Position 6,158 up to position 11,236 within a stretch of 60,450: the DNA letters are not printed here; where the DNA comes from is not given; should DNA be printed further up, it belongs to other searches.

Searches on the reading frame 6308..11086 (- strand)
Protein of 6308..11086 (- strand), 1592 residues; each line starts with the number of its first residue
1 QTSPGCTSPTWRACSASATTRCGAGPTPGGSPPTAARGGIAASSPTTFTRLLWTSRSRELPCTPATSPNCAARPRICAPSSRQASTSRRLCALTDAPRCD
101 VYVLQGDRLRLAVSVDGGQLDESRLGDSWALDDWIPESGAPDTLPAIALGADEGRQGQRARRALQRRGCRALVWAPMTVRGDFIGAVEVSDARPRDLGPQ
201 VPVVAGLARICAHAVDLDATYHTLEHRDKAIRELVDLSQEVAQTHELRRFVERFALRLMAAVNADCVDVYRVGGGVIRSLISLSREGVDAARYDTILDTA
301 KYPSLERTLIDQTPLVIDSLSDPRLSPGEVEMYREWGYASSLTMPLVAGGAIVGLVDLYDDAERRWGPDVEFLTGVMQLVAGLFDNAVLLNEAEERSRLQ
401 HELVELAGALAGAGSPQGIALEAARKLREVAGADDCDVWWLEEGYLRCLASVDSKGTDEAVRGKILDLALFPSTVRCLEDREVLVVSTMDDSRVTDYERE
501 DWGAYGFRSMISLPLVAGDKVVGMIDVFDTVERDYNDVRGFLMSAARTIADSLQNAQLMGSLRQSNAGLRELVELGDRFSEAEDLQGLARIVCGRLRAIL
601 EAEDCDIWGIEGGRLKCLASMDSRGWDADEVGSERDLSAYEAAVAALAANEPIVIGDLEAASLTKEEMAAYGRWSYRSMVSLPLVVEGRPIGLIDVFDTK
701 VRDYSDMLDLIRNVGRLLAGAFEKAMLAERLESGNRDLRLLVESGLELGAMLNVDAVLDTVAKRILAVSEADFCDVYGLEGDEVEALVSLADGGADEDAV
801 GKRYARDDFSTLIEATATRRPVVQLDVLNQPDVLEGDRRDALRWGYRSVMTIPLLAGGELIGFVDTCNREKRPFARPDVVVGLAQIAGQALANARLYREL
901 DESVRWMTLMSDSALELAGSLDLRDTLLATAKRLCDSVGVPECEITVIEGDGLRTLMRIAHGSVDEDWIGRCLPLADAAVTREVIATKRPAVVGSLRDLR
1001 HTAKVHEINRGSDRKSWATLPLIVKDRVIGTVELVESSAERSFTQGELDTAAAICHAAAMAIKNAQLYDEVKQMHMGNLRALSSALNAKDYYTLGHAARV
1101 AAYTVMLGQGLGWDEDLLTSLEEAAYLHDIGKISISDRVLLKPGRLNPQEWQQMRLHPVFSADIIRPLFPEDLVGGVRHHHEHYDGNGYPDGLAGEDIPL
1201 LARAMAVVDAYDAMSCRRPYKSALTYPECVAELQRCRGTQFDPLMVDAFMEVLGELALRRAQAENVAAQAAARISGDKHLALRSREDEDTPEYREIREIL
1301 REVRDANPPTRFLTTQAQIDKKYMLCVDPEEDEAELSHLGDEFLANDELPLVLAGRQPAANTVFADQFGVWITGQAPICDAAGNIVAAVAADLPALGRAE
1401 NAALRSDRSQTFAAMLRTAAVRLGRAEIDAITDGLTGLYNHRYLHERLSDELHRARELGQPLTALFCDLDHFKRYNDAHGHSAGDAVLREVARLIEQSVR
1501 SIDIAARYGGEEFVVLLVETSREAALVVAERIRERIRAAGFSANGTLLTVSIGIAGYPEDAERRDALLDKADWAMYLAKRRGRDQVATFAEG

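Call 21: search_protein_families(library=pfam, proteins=[window:6308-11086:-], max_evalue=0.0001)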
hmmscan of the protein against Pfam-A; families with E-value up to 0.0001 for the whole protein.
window:6308-11086:- (1592 aa): 6 families
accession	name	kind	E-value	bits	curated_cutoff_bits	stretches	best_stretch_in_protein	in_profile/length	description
PF01590.32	GAF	-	1.3e-49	168.6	22.4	5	922-1062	1-133/133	GAF domain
PF00990.26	GGDEF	-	6.1e-47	159.8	23.8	1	1430-1585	1-161/161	Diguanylate cyclase, GGDEF domain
PF13185.12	GAF_2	-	6.7e-37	127.2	28.6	3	921-1062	2-135/136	GAF domain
PF13487.12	HD_5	-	3.5e-32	111.9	27.2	1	1082-1243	3-168/170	HD domain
PF13492.12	GAF_3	-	6.6e-20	72.3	27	0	925-1064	4-129/129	GAF domain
PF01966.28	HD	-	5.2e-17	62.6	22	1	1094-1214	2-116/116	HD domain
